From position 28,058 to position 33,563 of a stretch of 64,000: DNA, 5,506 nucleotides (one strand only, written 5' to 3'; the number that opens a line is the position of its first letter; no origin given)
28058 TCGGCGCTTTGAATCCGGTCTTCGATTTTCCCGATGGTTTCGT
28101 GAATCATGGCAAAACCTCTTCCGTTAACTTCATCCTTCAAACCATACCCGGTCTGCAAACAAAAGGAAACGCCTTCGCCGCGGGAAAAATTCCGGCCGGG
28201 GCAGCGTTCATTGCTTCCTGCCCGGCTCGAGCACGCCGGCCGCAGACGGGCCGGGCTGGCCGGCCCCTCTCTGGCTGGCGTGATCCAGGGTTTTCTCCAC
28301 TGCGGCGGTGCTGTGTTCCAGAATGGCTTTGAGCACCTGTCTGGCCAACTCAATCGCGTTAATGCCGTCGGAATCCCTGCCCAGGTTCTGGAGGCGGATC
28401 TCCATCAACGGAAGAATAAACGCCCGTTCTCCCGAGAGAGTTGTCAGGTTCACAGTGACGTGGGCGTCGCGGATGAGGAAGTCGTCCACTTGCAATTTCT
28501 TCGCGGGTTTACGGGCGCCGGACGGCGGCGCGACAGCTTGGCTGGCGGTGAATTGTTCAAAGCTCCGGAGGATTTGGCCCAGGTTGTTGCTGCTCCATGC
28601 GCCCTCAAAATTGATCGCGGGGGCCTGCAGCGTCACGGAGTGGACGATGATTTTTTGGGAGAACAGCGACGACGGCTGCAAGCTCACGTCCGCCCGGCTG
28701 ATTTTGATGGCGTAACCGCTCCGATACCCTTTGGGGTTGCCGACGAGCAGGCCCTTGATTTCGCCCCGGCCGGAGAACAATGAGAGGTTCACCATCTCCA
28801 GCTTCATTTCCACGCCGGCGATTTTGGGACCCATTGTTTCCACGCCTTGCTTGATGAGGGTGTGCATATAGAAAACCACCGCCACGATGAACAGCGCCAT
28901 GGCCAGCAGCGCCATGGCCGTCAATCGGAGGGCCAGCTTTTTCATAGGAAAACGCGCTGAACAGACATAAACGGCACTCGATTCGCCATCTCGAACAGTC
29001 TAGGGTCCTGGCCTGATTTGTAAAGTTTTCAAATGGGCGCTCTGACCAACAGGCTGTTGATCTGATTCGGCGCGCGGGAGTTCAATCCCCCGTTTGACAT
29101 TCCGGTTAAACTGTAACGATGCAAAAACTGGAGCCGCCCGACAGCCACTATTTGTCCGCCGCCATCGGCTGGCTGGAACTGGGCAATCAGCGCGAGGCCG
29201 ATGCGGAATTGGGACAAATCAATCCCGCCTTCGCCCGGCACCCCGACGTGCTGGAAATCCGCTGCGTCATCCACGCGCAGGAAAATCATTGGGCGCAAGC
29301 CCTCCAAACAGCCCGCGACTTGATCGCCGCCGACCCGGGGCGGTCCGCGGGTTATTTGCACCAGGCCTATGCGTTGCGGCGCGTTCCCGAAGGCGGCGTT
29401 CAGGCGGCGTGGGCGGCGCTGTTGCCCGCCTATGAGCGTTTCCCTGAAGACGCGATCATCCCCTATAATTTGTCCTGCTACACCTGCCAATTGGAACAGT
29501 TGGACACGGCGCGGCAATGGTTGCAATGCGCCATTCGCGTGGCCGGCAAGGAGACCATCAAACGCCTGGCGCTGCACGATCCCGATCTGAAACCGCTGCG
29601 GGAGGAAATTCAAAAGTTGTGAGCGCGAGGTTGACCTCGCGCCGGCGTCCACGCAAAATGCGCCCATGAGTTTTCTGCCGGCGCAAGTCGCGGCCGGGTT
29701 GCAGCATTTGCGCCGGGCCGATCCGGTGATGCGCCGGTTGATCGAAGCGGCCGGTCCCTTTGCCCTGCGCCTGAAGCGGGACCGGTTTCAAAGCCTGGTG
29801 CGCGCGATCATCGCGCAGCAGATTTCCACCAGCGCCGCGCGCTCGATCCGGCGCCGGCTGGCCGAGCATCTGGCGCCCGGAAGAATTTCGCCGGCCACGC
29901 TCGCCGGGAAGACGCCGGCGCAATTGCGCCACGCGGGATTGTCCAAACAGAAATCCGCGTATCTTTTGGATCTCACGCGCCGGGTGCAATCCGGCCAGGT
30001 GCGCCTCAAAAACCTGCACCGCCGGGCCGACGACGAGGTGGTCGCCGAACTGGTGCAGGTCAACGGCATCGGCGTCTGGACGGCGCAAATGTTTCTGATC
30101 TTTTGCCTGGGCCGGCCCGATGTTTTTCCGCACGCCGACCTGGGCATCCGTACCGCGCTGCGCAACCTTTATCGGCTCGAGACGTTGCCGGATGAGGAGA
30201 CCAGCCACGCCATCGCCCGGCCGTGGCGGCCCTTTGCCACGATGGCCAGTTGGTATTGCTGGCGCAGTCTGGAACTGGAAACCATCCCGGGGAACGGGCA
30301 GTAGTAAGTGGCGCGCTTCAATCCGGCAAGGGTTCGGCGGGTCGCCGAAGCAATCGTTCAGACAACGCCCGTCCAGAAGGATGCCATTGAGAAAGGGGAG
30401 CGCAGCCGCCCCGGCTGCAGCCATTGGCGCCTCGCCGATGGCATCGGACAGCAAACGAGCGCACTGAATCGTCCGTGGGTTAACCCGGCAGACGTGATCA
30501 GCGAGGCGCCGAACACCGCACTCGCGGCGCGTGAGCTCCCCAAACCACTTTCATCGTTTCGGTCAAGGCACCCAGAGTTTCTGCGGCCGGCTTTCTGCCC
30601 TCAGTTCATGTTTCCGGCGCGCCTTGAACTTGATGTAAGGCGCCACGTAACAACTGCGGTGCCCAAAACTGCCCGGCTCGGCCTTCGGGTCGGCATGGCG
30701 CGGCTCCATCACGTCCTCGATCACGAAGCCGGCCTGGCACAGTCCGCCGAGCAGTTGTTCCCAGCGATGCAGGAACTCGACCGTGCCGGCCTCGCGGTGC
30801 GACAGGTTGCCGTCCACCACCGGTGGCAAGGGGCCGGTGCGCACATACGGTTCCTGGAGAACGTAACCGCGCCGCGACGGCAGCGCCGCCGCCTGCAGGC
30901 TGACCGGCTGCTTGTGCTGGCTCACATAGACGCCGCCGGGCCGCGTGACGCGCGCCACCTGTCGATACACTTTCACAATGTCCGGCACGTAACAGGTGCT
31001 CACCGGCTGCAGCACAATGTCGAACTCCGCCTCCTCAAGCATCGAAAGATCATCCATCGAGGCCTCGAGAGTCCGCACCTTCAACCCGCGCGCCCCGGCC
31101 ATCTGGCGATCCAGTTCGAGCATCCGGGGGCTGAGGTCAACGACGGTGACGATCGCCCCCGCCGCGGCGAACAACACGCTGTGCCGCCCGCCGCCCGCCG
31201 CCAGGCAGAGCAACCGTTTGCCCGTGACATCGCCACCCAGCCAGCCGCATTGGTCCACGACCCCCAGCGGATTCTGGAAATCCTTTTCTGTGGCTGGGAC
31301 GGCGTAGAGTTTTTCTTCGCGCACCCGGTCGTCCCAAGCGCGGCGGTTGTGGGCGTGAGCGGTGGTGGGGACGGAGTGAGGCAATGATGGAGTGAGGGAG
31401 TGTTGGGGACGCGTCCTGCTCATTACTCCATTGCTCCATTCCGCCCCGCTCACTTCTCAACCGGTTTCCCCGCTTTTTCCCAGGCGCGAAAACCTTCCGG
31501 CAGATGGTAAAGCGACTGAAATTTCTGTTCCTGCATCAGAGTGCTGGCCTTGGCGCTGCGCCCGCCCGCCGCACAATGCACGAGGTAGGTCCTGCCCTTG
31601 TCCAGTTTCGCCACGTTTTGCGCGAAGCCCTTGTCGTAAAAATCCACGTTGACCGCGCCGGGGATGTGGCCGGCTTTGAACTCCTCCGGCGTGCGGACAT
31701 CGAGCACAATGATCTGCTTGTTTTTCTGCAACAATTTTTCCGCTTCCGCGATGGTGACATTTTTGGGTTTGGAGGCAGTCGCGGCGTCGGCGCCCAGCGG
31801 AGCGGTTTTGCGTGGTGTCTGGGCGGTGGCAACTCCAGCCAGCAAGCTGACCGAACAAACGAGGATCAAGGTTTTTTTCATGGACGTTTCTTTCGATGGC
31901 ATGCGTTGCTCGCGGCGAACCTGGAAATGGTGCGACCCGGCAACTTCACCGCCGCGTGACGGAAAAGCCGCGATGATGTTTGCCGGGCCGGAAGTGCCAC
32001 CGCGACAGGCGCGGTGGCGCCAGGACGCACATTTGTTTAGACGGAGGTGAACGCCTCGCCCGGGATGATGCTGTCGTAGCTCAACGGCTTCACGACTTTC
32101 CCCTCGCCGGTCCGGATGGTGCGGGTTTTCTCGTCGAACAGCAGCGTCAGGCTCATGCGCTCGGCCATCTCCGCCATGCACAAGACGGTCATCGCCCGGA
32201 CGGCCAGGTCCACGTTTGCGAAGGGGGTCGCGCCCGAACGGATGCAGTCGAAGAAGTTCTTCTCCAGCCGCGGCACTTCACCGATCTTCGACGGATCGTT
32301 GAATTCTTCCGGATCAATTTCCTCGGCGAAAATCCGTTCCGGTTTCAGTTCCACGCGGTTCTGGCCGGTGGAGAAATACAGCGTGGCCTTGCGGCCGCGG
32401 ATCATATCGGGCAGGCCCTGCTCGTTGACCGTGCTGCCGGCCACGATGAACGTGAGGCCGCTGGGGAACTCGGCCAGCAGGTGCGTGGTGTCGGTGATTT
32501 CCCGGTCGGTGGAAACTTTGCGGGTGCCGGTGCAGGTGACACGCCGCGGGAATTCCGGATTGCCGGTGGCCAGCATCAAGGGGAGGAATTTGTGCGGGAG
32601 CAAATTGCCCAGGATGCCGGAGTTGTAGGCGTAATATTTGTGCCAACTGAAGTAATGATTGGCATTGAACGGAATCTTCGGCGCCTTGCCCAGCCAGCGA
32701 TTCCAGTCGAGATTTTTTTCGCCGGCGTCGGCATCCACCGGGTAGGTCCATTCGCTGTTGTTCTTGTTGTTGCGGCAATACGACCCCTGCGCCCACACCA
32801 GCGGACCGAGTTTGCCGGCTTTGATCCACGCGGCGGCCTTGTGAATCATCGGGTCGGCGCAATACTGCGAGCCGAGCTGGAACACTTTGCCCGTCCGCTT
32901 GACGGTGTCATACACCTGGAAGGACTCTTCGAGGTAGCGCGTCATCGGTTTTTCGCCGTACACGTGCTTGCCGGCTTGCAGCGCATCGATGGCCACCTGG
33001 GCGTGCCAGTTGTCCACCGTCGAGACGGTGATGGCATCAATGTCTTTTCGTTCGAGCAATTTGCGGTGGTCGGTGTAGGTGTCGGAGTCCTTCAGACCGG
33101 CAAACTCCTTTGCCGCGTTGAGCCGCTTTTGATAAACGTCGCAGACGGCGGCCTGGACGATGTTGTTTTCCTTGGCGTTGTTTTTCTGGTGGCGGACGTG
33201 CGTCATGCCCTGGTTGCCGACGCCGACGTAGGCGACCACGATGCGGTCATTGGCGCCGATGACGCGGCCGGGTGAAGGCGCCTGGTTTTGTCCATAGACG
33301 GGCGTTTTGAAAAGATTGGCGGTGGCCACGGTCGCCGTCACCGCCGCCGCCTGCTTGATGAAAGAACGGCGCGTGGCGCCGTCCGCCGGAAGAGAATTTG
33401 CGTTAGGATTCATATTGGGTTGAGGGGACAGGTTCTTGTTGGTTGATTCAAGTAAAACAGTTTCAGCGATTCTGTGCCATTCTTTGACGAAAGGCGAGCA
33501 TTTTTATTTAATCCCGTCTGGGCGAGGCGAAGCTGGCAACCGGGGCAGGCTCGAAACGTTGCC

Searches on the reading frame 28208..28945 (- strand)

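Call 24: search_protein_families(library=pfam, max_evalue=0.00001, proteins=[window:28208-28945:-])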
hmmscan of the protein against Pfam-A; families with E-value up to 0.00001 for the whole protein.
window:28208-28945:- (245 aa): 1 family
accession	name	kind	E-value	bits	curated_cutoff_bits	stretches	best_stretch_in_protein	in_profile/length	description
PF05359.17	DUF748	-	4.5e-12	45.3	50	1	5-186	14-185/1037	Domain of Unknown Function (DUF748)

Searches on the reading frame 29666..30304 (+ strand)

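Call 25: search_protein_families(library=pfam, max_evalue=0.00001, proteins=[window:29666-30304:+])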
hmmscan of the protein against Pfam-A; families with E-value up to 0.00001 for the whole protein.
window:29666-30304:+ (212 aa): 1 family
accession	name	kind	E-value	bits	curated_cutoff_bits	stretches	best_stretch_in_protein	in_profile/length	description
PF00730.31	HhH-GPD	-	9.2e-14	52.1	26.2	1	45-189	1-108/108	HhH-GPD superfamily base excision DNA repair protein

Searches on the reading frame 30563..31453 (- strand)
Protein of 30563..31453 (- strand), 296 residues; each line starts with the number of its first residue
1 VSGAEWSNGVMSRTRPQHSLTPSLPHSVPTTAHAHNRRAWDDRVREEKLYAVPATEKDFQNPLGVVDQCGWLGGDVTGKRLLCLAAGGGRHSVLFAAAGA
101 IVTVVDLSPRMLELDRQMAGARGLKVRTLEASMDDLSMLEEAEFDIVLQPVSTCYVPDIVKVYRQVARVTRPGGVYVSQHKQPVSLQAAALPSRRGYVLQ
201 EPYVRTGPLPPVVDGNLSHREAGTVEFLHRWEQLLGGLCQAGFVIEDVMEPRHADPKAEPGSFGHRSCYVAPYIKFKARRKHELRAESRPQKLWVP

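Call 25: search_protein_families(library=pfam, max_evalue=0.00001, proteins=[window:30563-31453:-])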
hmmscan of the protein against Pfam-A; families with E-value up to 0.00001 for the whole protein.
window:30563-31453:- (296 aa): 5 families
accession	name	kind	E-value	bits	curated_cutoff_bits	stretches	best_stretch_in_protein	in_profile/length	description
PF08241.18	Methyltransf_11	-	1.5e-16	61.3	21.2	1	82-177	1-94/95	Methyltransferase domain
PF13649.12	Methyltransf_25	-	5.4e-15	56.3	27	1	82-174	2-97/97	Methyltransferase domain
PF13847.12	Methyltransf_31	-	2.9e-11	43.7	27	1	78-182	4-113/145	Methyltransferase domain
PF08242.18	Methyltransf_12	-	2.5e-09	38.2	30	1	84-175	3-97/98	Methyltransferase domain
PF01209.24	Ubie_methyltran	-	2.8e-06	27.3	20.1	1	74-177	44-150/233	ubiE/COQ5 methyltransferase family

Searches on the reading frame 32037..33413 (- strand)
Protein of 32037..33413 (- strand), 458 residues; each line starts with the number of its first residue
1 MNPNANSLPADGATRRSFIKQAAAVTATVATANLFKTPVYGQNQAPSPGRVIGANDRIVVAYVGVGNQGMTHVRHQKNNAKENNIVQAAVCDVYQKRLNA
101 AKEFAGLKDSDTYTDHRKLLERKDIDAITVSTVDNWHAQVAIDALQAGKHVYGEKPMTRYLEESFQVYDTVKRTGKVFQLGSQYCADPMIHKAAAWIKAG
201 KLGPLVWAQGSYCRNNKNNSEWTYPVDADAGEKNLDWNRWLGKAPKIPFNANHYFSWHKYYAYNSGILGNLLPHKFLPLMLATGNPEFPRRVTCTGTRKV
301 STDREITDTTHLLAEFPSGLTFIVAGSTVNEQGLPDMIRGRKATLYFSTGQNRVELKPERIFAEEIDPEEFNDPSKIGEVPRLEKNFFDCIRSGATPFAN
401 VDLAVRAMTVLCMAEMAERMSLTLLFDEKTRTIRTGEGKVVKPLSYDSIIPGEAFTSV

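Call 25: search_protein_families(library=pfam, max_evalue=0.00001, proteins=[window:32037-33413:-])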
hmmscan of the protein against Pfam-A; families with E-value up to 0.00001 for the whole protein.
window:32037-33413:- (458 aa): 3 families
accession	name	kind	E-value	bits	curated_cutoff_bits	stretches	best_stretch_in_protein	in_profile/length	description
PF01408.29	GFO_IDH_MocA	-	1.3e-19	71.5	24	1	60-181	3-119/120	Oxidoreductase family, NAD-binding Rossmann fold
PF22725.1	GFO_IDH_MocA_C3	-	1.6e-08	35.1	27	0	255-334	33-110/124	GFO/IDH/MocA C-terminal domain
PF19051.5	GFO_IDH_MocA_C2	-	1.7e-07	31.5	23.3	1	233-433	50-234/254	Oxidoreductase family, C-terminal alpha/beta domain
